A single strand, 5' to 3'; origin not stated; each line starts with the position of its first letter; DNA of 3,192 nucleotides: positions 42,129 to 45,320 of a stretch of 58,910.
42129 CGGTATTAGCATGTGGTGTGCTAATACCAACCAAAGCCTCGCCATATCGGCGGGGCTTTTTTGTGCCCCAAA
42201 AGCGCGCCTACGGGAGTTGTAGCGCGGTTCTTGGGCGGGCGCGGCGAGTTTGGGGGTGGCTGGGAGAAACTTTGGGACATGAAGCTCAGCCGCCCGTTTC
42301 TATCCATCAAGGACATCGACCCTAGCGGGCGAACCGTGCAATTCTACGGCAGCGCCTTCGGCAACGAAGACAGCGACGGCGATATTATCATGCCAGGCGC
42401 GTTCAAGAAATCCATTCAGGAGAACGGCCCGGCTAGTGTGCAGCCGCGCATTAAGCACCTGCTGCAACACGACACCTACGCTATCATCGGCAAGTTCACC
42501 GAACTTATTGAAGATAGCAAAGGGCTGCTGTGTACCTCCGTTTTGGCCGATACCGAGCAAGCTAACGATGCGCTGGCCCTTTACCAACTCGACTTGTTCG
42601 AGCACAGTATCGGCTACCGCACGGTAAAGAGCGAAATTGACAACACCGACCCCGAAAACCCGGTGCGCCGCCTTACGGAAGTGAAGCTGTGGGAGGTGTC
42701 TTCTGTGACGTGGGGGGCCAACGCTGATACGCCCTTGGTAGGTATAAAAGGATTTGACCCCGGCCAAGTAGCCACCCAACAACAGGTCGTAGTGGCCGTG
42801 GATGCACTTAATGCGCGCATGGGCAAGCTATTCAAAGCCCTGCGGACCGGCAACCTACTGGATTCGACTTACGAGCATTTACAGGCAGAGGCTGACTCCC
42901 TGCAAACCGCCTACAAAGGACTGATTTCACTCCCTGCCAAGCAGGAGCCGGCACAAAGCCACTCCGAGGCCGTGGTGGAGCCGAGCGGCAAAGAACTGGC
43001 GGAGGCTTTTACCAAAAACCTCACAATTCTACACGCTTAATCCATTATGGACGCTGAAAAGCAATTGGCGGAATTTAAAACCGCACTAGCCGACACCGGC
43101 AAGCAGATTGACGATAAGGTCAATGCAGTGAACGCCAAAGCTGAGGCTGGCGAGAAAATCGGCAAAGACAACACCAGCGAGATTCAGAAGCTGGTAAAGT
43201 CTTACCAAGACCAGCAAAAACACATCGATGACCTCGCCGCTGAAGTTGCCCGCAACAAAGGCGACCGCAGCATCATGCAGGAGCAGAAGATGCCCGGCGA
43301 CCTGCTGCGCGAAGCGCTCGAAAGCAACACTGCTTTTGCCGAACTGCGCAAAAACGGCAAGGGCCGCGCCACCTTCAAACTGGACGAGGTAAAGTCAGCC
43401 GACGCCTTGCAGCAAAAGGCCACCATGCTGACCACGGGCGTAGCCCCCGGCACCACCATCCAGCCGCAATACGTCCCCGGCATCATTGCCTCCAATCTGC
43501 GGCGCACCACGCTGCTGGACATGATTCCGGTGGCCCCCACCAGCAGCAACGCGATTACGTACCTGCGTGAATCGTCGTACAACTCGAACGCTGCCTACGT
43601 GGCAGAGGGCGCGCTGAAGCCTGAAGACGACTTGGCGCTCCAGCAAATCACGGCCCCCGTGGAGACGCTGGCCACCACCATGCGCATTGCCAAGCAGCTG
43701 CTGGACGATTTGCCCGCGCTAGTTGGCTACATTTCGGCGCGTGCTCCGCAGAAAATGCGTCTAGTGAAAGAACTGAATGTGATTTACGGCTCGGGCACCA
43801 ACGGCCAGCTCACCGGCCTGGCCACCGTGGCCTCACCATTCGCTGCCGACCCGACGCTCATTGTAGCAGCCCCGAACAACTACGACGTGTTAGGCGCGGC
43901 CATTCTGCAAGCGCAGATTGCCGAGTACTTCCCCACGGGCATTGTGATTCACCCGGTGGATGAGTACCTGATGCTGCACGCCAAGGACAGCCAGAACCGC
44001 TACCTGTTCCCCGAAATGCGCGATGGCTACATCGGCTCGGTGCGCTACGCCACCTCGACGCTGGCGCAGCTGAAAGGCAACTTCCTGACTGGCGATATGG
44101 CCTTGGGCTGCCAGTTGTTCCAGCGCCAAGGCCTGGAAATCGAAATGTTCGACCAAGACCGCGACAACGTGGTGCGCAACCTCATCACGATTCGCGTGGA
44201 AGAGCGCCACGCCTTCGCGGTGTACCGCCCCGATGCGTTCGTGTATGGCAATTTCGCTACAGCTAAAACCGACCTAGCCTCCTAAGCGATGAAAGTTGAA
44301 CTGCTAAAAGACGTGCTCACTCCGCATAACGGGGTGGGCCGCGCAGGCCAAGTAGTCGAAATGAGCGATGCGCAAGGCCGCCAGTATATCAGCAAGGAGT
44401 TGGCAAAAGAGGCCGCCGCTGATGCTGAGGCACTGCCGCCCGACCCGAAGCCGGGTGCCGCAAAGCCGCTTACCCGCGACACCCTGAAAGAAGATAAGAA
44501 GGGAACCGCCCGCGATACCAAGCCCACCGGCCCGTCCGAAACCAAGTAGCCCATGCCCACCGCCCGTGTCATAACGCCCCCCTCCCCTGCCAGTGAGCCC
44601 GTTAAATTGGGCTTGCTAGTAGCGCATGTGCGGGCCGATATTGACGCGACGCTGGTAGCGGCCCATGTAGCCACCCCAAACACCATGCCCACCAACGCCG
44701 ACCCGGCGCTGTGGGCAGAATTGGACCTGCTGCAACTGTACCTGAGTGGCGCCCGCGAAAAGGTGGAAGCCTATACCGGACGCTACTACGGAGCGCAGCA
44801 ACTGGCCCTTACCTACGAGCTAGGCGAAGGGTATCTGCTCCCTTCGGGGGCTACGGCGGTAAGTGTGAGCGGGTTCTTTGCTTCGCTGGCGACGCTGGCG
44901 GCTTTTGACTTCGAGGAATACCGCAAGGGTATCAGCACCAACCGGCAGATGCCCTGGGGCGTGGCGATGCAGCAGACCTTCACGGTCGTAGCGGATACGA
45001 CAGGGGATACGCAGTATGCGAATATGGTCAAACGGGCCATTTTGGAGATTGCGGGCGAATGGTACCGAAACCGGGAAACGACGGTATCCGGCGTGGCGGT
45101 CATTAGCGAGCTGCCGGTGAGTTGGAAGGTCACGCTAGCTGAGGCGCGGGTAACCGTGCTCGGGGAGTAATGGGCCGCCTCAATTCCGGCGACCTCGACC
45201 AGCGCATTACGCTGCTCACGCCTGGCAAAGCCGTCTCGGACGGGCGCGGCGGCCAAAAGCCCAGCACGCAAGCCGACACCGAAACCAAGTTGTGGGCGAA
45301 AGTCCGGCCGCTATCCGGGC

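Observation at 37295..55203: An exact 21-mer sits exactly 71 nt upstream of the start codon of each of the four late gene blocks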

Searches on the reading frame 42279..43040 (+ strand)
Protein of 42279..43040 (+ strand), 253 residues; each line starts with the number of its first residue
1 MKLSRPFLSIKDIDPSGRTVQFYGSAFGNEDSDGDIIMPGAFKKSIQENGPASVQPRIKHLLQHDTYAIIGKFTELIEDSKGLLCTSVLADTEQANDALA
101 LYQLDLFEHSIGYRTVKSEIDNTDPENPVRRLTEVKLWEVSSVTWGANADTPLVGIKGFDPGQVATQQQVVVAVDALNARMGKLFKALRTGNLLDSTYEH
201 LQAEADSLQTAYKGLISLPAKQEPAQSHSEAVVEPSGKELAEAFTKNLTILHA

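Call 12: search_protein_families(library=phrogs, proteins=[window:42279-43040:+], max_evalue=0.001)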
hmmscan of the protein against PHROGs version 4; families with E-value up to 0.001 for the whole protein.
window:42279-43040:+ (253 aa): 5 families
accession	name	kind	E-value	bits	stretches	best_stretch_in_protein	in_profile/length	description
phrog_80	-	head and packaging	9.2e-40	138.4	1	12-214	230-430/607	head maturation protease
phrog_3244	-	head and packaging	1.7e-22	81.5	1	16-188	31-211/326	head maturation protease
phrog_617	-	head and packaging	4.9e-14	53.1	1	8-166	16-169/626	major head protein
phrog_9644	-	head and packaging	6.8e-11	43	1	17-156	162-306/341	head maturation protease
phrog_3270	-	head and packaging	0.00039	20.1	1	27-149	14-122/603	head maturation protease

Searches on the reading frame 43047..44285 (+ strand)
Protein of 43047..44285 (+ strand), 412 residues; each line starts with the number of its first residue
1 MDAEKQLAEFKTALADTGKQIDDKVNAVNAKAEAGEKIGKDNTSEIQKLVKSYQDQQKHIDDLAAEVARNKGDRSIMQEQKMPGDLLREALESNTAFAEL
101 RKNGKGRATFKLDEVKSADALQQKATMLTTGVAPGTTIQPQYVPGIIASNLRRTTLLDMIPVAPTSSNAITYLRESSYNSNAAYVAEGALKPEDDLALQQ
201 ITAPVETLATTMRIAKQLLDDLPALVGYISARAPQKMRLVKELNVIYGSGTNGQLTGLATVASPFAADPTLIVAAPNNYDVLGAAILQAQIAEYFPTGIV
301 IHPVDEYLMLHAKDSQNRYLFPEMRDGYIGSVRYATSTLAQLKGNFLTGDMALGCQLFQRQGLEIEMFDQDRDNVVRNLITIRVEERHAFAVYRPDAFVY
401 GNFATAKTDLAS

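Call 12: search_protein_families(library=phrogs, proteins=[window:43047-44285:+], max_evalue=0.001)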
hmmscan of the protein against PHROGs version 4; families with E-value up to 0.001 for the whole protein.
window:43047-44285:+ (412 aa): 3 families
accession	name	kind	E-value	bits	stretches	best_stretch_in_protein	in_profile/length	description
phrog_10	-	head and packaging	1.1e-57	197.5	1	4-410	263-642/752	major head protein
phrog_2263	-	head and packaging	4.8e-11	43.2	1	34-405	182-545/551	major head protein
phrog_617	-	head and packaging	6.7e-08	32.9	1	16-402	205-622/626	major head protein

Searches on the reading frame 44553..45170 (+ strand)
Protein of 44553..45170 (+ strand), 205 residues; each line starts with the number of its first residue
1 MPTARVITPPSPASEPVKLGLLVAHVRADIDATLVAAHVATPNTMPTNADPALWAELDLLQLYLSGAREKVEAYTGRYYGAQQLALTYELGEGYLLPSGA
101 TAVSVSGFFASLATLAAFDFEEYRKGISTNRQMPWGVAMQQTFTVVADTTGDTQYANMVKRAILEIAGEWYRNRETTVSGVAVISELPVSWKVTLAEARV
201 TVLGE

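Call 108: search_protein_families(library=phrogs, proteins=[window:44553-45170:+], max_evalue=0.001)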
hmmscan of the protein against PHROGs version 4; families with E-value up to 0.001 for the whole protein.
window:44553-45170:+ (205 aa): 2 families
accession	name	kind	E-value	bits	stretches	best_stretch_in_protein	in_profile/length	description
phrog_442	-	connector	5.6e-08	33.4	1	36-180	84-229/270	head-tail adaptor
phrog_40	-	connector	5.2e-07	30.3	1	55-188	57-120/201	head-tail adaptor Ad1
